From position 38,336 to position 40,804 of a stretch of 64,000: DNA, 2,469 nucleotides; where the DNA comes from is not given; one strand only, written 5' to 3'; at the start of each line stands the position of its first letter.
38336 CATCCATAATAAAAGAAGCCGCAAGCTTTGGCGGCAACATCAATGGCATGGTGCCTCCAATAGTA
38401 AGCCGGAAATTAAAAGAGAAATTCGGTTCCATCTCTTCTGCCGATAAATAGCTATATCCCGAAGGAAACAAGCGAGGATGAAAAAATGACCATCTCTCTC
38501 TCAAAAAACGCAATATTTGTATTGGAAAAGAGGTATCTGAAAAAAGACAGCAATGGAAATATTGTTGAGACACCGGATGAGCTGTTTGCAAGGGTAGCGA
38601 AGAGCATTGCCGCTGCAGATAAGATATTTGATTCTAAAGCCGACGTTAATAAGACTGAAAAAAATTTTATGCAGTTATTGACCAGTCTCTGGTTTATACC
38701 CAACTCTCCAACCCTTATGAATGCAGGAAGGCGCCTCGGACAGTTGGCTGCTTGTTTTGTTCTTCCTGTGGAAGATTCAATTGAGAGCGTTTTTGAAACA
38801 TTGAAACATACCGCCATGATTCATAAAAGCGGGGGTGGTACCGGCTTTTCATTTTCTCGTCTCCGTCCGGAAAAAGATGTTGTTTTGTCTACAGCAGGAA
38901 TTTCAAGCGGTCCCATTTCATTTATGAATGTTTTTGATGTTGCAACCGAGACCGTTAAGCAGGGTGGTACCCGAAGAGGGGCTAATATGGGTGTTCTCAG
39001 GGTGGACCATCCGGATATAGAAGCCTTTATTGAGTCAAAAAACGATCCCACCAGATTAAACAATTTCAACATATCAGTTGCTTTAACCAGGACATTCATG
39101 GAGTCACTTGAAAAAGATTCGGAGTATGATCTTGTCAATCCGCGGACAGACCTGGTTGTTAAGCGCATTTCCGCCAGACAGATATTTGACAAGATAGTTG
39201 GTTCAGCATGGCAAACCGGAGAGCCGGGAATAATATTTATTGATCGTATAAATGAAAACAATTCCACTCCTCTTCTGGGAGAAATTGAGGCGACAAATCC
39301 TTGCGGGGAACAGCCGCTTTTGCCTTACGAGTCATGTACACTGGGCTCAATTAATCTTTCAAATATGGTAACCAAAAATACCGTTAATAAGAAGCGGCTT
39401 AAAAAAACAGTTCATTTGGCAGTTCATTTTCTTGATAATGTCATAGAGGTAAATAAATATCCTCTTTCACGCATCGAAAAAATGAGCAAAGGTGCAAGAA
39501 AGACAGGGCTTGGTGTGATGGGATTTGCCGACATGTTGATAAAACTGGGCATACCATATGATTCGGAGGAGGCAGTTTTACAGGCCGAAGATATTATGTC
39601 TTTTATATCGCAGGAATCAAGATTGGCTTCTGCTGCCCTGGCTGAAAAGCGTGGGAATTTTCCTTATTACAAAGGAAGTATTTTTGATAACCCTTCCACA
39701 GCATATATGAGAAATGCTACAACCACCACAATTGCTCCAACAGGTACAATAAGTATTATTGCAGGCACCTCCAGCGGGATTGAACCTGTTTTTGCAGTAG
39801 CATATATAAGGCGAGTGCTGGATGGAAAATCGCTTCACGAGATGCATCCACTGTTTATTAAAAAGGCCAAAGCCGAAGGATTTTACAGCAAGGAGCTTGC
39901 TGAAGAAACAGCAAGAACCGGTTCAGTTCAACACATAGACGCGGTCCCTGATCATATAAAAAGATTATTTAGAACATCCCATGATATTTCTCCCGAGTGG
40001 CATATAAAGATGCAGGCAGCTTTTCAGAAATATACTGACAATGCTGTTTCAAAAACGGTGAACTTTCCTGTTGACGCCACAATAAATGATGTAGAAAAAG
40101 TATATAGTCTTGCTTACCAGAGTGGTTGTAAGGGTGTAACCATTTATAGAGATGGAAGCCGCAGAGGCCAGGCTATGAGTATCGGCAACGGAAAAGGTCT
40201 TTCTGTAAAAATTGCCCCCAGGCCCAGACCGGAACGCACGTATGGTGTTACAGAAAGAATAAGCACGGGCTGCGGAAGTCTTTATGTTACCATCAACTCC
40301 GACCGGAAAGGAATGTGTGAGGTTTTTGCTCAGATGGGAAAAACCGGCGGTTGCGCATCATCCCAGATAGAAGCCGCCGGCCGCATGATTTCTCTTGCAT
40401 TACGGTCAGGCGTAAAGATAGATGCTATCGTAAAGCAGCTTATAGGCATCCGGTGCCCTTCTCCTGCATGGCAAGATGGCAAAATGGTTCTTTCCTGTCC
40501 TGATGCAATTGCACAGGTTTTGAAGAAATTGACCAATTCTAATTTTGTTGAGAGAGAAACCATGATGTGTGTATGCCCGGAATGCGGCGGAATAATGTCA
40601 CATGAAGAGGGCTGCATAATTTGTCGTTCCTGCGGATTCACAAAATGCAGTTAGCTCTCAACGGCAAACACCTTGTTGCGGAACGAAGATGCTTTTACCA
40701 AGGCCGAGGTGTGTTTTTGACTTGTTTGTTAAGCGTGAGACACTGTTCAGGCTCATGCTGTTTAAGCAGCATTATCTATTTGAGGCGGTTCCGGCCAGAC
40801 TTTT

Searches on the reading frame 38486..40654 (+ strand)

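Call 8: search_protein_families(library=pfam, proteins=[window:38486-40654:+], max_evalue=0.01)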
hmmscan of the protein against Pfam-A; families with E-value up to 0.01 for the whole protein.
window:38486-40654:+ (722 aa): 3 families
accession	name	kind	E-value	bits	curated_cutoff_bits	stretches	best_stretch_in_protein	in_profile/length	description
PF02867.20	Ribonuc_red_lgC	-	3.1e-137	458.8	23.9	2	88-400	1-344/523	Ribonucleotide reductase, barrel domain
PF00317.26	Ribonuc_red_lgN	-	7.5e-24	84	28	1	4-85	2-77/77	Ribonucleotide reductase, all-alpha domain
PF12637.14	TSCPD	-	8.5e-22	77.7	22.8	1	590-681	5-86/88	TSCPD domain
